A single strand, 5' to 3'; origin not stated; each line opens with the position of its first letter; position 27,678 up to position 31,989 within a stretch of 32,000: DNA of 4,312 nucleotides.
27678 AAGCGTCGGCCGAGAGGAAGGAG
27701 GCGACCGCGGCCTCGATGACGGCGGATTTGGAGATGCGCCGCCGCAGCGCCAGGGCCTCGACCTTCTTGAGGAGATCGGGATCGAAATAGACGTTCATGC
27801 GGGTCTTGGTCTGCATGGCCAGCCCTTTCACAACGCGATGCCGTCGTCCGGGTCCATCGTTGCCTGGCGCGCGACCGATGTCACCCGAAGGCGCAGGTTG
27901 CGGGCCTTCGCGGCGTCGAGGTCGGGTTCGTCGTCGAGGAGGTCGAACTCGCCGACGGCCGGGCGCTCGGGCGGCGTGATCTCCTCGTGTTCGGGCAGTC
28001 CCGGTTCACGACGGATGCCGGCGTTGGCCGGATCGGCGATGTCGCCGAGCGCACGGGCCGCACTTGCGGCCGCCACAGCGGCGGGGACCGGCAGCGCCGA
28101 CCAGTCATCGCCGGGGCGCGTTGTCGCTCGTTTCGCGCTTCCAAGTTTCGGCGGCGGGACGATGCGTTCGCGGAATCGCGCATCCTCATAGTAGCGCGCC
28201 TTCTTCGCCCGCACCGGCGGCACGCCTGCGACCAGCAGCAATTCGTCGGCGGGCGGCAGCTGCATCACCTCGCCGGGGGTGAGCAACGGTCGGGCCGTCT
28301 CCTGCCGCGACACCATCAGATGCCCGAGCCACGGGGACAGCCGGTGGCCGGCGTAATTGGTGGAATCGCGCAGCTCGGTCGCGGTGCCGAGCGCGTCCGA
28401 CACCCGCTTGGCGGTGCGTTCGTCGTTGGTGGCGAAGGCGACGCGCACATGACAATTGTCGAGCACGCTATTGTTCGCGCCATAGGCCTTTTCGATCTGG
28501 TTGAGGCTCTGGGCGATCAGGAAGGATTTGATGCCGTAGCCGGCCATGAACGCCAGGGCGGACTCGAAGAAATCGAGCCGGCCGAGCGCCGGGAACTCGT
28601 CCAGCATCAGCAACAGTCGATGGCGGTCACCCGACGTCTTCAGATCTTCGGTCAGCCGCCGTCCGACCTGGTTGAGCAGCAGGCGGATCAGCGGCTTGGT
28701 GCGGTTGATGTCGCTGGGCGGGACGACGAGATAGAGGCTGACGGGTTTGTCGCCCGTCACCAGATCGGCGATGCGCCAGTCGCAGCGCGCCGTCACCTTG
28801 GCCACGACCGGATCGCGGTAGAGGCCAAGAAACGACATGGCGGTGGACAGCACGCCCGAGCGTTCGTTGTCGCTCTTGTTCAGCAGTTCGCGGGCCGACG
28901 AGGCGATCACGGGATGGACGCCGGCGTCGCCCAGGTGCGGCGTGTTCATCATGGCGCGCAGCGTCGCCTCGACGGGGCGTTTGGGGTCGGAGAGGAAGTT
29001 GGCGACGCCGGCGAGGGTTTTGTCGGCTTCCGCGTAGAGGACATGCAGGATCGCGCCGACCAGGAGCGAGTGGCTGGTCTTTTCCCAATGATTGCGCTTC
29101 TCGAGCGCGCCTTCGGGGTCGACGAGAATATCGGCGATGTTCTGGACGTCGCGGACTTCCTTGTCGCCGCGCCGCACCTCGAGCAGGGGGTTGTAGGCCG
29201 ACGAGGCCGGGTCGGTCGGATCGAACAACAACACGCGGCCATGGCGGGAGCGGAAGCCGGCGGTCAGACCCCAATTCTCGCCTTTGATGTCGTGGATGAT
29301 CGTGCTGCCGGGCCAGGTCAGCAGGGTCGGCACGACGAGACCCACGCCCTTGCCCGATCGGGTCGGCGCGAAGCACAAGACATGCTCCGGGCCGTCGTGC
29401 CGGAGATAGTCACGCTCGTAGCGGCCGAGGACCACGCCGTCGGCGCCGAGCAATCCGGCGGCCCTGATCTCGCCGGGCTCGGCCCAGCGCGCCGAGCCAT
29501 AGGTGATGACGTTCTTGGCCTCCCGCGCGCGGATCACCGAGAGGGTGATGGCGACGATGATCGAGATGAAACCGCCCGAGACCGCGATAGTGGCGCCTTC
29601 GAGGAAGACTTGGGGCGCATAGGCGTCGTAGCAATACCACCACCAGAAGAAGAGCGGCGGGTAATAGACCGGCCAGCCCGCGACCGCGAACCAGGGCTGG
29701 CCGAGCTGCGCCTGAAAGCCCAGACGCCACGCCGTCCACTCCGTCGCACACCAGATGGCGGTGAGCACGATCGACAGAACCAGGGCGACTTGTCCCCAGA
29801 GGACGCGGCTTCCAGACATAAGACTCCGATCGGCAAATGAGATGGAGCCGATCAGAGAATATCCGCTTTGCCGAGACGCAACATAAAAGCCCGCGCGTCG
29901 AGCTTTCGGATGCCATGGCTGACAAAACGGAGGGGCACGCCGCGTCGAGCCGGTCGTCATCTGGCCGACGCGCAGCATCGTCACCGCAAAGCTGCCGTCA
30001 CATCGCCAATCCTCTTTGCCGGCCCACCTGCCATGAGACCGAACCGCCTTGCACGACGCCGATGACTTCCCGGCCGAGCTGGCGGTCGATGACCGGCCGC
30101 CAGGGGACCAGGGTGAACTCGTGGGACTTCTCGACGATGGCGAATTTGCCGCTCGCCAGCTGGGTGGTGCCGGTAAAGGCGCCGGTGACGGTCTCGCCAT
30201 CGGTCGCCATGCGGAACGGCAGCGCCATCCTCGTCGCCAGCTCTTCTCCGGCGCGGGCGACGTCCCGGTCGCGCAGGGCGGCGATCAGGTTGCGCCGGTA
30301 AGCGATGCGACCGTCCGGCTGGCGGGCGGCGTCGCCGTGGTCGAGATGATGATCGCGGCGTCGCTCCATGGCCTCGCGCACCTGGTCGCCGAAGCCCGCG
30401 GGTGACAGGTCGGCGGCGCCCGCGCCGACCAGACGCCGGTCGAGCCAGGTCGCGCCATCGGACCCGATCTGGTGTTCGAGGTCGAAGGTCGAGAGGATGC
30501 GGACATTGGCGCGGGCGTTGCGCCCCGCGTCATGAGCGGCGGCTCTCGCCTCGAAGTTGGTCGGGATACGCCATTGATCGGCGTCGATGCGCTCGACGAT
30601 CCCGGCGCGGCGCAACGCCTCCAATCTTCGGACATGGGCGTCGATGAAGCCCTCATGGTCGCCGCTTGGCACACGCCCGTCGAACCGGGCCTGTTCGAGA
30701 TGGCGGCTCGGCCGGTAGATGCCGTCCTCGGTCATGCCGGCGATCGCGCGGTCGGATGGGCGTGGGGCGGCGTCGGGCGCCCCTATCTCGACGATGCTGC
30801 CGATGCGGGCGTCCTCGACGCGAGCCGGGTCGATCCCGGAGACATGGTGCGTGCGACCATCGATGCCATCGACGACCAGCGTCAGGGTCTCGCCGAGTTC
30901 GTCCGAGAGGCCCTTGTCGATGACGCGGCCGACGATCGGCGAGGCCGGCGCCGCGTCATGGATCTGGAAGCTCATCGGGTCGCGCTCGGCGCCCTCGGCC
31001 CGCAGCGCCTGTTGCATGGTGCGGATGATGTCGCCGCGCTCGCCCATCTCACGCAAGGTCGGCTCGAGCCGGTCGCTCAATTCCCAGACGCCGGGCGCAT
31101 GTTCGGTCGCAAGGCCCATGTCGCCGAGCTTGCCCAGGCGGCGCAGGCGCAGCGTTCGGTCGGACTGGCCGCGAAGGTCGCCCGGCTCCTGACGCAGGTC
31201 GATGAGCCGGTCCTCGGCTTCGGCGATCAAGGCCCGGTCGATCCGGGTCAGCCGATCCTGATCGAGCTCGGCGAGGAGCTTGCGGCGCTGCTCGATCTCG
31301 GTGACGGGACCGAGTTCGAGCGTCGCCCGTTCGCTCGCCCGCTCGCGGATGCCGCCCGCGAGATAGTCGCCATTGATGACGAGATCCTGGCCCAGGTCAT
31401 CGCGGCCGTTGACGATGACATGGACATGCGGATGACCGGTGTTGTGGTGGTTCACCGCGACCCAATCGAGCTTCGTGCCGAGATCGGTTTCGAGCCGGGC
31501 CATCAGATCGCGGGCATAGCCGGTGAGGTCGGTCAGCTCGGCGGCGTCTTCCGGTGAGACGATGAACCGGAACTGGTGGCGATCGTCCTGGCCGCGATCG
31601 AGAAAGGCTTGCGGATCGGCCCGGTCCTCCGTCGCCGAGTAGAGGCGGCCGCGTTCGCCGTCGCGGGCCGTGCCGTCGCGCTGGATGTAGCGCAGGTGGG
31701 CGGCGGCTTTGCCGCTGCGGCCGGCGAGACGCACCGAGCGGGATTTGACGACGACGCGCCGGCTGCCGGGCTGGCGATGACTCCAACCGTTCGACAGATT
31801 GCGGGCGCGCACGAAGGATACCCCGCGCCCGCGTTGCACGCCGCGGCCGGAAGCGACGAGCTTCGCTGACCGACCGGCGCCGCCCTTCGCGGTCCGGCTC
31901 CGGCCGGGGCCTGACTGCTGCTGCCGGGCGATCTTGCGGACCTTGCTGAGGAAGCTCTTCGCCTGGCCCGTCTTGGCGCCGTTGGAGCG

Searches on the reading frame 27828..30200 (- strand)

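Call 67: search_protein_families(library=pfam, proteins=[window:27828-30200:-], max_evalue=0.00001)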
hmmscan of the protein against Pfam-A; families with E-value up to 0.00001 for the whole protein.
window:27828-30200:- (790 aa): 3 families
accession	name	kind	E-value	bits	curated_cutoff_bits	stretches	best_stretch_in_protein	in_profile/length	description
PF02534.20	T4SS-DNA_transf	-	1e-100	338.3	20.1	1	238-682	1-457/468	Type IV secretory system Conjugative DNA transfer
PF12696.13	TraG-D_C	-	8.7e-29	100.5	22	1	528-649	1-125/126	TraM recognition site of TraD and TraG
PF10412.15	TrwB_AAD_bind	-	1.7e-25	90.2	20.5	1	300-657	46-375/387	Type IV secretion-system coupling protein DNA-binding domain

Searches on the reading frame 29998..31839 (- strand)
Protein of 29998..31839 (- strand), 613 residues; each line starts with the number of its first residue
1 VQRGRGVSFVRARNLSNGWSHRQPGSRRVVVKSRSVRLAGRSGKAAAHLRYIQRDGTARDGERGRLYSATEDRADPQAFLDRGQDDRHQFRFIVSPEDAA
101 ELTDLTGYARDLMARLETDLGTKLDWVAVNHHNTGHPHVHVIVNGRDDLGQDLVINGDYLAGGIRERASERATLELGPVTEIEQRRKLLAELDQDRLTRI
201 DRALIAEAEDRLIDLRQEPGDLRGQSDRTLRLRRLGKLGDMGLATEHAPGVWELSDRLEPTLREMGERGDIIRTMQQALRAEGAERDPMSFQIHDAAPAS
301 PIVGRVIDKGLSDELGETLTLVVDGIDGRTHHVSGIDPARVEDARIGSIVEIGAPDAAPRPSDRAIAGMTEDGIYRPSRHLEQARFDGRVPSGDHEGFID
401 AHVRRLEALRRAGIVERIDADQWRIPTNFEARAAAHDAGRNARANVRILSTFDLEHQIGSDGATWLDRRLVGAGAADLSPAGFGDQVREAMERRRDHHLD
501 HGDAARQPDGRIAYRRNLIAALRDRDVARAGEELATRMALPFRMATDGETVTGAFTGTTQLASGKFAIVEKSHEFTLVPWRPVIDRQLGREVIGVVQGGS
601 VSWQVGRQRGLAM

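Call 67: search_protein_families(library=pfam, proteins=[window:29998-31839:-], max_evalue=0.00001)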
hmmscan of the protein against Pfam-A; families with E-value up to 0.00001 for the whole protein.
window:29998-31839:- (613 aa): 1 family
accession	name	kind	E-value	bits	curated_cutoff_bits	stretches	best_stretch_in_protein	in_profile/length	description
PF11843.13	DUF3363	-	3.5e-147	490.8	28.4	1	232-611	2-374/375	Protein of unknown function (DUF3363)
